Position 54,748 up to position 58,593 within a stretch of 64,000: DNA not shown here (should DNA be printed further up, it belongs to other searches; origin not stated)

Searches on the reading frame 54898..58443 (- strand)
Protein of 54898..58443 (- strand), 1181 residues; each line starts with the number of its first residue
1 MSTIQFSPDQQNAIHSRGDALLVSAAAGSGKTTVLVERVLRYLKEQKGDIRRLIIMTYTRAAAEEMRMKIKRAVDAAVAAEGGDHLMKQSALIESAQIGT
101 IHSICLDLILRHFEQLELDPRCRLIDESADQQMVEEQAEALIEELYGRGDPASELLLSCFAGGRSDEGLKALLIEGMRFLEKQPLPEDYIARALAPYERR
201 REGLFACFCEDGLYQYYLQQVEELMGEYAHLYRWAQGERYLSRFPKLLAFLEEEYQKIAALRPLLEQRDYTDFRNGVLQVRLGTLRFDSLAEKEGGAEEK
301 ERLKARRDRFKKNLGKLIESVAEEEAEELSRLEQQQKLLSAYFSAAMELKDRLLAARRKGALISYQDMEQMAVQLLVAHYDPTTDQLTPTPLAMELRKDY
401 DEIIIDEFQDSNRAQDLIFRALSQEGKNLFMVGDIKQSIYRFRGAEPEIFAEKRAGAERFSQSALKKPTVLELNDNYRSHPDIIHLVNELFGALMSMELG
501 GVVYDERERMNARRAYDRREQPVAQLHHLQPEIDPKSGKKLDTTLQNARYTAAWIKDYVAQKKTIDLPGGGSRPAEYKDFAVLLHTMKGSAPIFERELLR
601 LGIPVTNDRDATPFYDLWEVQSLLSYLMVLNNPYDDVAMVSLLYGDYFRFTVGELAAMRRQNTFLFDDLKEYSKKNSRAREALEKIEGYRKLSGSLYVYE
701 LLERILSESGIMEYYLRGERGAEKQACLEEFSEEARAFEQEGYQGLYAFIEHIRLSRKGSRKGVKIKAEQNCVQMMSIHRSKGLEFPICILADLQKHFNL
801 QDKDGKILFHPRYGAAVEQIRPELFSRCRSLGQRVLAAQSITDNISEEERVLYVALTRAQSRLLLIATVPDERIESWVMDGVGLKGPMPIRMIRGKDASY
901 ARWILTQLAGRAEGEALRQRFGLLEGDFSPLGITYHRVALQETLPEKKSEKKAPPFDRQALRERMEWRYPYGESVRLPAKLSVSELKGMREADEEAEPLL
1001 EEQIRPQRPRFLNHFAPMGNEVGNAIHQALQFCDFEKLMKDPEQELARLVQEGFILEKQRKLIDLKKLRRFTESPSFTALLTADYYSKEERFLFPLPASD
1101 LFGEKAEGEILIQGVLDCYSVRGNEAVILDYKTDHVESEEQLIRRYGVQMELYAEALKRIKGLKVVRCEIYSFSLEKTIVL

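Call 49: search_protein_families(library=pfam, proteins=[window:54898-58443:-], max_evalue=0.00001)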
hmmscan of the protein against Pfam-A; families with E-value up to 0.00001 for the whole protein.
window:54898-58443:- (1181 aa): 8 families
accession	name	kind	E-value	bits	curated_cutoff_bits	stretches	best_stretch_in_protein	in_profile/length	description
PF00580.27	UvrD-helicase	-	6.5e-53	180.6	23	2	7-139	2-121/271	UvrD/REP helicase N-terminal domain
PF13361.12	UvrD_C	-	4.1e-28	99.3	25.6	1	472-867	2-347/350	UvrD-like helicase C-terminal domain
PF13245.12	AAA_19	-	1.1e-17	65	25.1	2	10-145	1-114/134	AAA domain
PF12705.13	PDDEXK_1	-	4.2e-08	33.9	22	1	1021-1161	36-175/247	PD-(D/E)XK nuclease superfamily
PF13538.12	UvrD_C_2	-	2.5e-07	30.9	27.4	0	776-800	5-31/52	UvrD-like helicase C-terminal domain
PF00270.35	DEAD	-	9.8e-07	29.1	26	1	8-127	2-125/167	DEAD/DEAH box helicase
PF13604.12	AAA_30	-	4.1e-06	27.1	27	0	9-71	5-67/191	AAA domain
PF01443.25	Viral_helicase1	-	4.3e-06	27.1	21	0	22-41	2-21/228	Viral superfamily 1 RNA helicase core domain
